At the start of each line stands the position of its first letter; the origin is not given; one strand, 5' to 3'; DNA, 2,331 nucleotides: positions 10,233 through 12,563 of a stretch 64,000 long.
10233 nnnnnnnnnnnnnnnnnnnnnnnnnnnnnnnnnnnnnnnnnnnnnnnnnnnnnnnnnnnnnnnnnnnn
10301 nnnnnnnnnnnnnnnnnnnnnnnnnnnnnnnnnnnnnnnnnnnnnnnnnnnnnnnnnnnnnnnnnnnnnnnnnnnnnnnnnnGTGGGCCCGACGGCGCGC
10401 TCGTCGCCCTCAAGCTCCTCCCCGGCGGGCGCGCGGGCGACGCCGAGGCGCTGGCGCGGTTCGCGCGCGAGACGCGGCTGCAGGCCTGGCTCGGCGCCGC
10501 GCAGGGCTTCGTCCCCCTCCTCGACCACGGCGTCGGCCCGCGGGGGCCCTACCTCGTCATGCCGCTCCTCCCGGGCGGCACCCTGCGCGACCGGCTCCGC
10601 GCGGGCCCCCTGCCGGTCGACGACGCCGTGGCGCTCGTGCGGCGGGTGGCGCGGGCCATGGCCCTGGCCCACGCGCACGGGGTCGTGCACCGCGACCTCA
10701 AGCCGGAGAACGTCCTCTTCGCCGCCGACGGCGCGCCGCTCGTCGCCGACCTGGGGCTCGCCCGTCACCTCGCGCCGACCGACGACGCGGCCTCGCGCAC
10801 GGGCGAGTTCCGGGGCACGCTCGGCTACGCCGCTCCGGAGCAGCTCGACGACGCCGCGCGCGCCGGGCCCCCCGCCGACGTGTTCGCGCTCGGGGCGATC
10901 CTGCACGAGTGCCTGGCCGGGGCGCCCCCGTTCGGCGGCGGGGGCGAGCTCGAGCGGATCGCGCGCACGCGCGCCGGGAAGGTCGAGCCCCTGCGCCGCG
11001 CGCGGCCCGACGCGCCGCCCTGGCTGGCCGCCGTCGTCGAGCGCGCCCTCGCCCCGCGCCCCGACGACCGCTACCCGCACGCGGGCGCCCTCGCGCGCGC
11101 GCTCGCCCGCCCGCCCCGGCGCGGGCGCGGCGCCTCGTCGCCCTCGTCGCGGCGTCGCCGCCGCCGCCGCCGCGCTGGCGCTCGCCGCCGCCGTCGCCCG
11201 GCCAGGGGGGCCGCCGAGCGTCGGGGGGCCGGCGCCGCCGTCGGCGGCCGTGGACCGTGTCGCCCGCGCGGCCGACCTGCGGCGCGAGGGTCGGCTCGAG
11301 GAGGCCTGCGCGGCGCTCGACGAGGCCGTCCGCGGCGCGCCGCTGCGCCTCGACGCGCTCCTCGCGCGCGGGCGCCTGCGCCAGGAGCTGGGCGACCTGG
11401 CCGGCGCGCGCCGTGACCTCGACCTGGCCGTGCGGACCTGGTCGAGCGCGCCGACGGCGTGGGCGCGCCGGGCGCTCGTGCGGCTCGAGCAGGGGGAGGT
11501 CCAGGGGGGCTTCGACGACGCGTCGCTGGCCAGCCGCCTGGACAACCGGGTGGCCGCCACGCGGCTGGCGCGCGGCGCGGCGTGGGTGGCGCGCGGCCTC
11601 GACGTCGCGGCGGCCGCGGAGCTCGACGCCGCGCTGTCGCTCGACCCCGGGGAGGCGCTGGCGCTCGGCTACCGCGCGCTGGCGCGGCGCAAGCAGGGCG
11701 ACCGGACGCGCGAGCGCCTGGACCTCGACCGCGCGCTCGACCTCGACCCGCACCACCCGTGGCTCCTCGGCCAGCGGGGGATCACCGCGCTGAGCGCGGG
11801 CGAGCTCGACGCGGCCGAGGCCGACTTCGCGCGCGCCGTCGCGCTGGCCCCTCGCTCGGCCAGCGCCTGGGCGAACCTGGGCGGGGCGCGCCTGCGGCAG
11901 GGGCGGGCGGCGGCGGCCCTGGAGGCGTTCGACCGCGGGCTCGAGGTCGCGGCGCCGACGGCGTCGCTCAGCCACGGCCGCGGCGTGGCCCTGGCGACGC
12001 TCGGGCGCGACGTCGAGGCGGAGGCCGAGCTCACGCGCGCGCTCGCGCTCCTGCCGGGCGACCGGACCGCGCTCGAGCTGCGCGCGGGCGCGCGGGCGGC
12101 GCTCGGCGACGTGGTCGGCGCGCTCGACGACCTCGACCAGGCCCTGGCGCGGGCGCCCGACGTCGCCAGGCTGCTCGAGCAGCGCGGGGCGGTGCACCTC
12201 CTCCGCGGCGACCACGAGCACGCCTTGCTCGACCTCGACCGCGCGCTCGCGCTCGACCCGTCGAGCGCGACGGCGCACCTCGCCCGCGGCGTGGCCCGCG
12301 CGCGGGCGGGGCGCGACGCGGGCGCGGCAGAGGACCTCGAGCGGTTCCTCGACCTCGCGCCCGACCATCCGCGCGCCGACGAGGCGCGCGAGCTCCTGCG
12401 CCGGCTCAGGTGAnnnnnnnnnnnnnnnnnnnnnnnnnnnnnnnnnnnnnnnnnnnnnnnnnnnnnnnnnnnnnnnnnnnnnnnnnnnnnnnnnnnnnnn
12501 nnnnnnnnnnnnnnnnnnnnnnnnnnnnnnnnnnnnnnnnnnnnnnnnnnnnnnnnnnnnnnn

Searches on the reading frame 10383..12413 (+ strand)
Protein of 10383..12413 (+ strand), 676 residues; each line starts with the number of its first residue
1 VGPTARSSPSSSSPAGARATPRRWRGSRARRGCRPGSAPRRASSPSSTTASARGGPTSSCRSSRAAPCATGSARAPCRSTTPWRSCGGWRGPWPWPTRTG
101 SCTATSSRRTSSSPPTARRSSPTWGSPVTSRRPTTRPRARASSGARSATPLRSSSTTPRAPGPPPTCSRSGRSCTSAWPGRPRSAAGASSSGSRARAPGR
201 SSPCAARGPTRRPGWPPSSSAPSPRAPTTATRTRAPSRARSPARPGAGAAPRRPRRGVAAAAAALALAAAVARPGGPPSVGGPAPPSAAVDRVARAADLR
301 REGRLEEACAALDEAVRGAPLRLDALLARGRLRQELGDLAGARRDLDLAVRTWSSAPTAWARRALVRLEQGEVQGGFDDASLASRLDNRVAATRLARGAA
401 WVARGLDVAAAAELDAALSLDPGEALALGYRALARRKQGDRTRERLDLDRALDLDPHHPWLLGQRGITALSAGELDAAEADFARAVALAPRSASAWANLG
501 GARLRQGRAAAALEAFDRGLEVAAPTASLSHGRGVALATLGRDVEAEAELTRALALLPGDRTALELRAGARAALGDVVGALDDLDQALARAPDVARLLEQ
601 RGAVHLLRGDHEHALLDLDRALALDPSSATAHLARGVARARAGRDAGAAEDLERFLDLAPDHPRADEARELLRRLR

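Call 76: search_protein_families(library=pfam, proteins=[window:10383-12413:+], max_evalue=0.001)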
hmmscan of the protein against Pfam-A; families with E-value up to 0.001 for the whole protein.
window:10383-12413:+ (676 aa): 10 families
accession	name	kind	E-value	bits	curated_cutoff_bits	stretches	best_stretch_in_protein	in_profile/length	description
PF07719.23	TPR_2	-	2e-24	84.1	27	0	595-627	1-33/34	Tetratricopeptide repeat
PF13371.12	TPR_9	-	1.5e-22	79.8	35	2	603-673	3-73/73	Tetratricopeptide repeat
PF00515.34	TPR_1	-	9.2e-20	70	27.8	1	596-627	2-33/34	Tetratricopeptide repeat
PF13432.12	TPR_16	-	5.8e-18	65.4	32.7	2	465-526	3-63/65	Tetratricopeptide repeat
PF13431.12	TPR_17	-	4e-17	61.4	24.4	0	449-479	3-33/34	Tetratricopeptide repeat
PF13414.12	TPR_11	-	5.2e-17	61.7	26.8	1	606-643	5-42/42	TPR repeat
PF13428.12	TPR_14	-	1.2e-13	50.7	23.5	0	596-636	2-42/44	Tetratricopeptide repeat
PF13181.12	TPR_8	-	1.9e-12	46.7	25.7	0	493-523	1-31/34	Tetratricopeptide repeat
PF13424.12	TPR_12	-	6e-08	33.2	30.1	0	493-557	3-75/77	Tetratricopeptide repeat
PF14559.12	TPR_19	-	2.7e-07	31.3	25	1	469-524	1-56/68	Tetratricopeptide repeat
